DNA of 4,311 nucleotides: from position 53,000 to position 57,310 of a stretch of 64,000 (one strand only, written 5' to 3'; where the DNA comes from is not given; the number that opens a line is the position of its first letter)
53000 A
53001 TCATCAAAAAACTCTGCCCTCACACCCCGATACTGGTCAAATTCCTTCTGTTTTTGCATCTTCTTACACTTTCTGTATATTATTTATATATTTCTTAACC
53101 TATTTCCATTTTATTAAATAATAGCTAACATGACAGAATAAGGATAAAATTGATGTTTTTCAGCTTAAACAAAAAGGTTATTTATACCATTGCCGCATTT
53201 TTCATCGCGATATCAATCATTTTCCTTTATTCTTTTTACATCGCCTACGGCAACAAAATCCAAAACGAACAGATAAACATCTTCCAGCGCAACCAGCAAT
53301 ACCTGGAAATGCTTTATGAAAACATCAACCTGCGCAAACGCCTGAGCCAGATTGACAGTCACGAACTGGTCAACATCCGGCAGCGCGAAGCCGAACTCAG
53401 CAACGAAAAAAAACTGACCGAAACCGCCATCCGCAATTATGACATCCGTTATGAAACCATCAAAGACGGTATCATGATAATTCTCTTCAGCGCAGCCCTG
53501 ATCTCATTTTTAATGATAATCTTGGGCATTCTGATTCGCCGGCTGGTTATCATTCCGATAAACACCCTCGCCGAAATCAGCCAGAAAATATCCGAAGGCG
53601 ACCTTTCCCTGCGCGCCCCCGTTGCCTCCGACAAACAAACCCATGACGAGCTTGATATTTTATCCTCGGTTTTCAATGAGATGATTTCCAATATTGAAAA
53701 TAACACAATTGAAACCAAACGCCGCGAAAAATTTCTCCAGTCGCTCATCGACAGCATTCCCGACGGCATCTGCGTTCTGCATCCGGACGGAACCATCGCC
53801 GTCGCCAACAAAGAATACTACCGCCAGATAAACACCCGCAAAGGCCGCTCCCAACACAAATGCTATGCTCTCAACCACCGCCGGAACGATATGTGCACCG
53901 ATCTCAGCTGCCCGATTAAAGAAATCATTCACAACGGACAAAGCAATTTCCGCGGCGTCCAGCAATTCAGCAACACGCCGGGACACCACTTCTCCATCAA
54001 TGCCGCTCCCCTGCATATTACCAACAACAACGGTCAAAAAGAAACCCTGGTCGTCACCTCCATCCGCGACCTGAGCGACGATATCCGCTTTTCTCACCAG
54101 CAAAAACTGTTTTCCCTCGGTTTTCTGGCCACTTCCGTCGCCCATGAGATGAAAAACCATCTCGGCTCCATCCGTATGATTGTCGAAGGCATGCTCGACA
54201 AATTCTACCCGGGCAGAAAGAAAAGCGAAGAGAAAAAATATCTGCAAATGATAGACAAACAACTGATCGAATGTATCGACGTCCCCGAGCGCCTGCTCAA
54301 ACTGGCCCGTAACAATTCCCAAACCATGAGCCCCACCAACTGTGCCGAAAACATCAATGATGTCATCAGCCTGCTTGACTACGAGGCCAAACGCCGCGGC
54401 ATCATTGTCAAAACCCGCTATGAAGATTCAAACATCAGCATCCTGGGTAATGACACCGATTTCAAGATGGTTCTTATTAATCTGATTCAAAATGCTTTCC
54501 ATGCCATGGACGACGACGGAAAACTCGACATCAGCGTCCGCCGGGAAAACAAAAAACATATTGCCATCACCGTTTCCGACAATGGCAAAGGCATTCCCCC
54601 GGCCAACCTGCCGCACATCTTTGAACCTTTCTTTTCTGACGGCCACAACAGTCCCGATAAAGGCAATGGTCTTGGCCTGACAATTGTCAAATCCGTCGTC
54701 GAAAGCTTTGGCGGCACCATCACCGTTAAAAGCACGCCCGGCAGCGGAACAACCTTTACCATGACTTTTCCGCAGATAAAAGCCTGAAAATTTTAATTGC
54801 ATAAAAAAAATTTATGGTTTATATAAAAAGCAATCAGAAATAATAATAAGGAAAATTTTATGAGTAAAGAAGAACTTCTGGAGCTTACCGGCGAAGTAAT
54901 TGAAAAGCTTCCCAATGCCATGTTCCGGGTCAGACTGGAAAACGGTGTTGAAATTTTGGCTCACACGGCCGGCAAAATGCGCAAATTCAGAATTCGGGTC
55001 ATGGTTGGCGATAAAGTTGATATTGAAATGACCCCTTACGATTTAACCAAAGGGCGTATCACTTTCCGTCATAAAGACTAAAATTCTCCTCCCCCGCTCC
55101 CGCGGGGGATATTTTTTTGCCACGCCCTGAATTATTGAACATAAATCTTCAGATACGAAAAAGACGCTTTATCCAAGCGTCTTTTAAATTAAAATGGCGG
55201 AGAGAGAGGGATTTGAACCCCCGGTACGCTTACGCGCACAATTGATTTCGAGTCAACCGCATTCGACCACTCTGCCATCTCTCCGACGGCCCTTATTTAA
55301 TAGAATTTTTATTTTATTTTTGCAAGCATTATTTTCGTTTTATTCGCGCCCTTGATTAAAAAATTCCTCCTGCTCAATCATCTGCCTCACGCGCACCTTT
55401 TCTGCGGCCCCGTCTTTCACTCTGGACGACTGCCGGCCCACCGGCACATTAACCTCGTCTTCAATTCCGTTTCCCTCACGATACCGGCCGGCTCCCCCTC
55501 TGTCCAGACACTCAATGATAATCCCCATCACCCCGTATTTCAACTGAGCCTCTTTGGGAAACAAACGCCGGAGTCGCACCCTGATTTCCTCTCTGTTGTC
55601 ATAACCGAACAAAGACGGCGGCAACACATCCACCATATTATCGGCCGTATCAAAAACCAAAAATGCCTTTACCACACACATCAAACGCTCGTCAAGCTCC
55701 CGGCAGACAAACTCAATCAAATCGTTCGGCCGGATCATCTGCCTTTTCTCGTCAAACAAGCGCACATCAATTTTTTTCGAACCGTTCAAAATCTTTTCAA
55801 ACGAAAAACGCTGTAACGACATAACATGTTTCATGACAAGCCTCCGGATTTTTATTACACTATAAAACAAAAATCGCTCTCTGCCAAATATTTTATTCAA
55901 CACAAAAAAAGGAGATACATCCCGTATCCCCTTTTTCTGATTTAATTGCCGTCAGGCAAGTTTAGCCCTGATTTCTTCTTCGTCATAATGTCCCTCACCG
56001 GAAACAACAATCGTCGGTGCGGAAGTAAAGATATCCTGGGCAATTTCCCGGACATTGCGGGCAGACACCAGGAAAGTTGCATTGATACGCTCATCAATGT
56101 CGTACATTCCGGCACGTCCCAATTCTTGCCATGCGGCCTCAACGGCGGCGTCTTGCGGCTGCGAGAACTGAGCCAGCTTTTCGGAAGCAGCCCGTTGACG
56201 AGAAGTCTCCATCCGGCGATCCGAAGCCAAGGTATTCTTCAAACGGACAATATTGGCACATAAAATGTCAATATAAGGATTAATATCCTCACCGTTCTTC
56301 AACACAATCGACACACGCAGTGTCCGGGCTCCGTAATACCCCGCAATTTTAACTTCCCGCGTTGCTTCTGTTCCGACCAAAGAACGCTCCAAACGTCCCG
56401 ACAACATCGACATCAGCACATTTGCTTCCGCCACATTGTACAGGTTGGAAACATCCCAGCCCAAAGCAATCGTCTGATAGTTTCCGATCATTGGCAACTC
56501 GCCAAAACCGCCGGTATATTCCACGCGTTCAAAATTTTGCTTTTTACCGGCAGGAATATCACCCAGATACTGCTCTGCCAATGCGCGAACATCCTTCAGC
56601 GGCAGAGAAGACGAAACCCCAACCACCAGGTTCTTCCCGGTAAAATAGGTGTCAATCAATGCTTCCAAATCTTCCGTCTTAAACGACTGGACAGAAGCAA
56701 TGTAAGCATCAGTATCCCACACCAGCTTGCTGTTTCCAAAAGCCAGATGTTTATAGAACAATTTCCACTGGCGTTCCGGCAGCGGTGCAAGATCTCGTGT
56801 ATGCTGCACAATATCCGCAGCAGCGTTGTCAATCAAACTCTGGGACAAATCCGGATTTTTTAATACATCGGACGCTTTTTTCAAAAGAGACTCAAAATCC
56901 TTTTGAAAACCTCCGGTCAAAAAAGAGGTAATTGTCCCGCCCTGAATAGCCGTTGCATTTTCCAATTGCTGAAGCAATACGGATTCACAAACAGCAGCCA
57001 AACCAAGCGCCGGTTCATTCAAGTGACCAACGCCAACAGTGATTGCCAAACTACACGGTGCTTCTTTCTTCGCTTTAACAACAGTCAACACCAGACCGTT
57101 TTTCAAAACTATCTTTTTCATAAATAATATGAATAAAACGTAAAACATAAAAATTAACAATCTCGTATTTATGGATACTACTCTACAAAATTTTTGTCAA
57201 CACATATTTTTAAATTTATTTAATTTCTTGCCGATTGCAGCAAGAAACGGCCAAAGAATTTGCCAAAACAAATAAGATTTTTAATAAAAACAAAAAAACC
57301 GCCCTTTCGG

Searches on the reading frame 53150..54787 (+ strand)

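Call 39: search_protein_families(library=pfam, proteins=[window:53150-54787:+], max_evalue=0.01)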
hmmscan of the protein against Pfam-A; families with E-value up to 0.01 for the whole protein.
window:53150-54787:+ (545 aa): 7 families
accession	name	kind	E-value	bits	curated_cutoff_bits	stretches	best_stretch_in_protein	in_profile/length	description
PF02518.31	HATPase_c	-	2e-30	105.9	26.4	1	435-542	3-109/111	Histidine kinase-, DNA gyrase B-, and HSP90-like ATPase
PF00672.30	HAMP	-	1.2e-06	29.1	25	1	129-183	2-52/53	HAMP domain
PF00512.31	HisKA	-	9.3e-06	26.1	26.9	1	324-390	3-65/66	His Kinase A (phospho-acceptor) domain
PF13589.12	HATPase_c_3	-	2.2e-05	25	25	1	438-508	3-70/137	Histidine kinase-, DNA gyrase B-, and HSP90-like ATPase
PF13581.12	HATPase_c_2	-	8.8e-05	23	27.4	1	447-539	45-126/127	Histidine kinase-like ATPase domain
PF14501.12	HATPase_c_5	-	0.0001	22.6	22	1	435-528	3-90/102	GHKL domain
PF13188.13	PAS_8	-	0.0016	18.7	21.8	0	195-225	2-32/65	PAS domain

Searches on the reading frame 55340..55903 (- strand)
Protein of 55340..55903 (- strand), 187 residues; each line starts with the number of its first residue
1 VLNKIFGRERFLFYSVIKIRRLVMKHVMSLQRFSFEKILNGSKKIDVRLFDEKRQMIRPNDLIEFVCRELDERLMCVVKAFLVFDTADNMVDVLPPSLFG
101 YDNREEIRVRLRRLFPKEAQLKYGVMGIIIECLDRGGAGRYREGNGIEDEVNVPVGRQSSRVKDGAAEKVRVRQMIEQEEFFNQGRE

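Call 39: search_protein_families(library=pfam, proteins=[window:55340-55903:-], max_evalue=0.01)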
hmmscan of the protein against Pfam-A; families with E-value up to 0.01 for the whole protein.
window:55340-55903:- (187 aa): 1 family
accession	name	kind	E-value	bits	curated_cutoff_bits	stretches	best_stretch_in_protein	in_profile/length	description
PF04266.20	ASCH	-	0.0031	18.6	21.2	1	29-123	2-92/103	ASCH domain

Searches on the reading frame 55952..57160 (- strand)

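Call 39: search_protein_families(library=pfam, proteins=[window:55952-57160:-], max_evalue=0.01)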
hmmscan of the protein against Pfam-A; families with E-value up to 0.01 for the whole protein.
window:55952-57160:- (402 aa): 1 family
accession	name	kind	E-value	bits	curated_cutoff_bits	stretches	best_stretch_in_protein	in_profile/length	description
PF05193.26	Peptidase_M16_C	-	1.7e-08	35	23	1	160-312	2-169/181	Peptidase M16 inactive domain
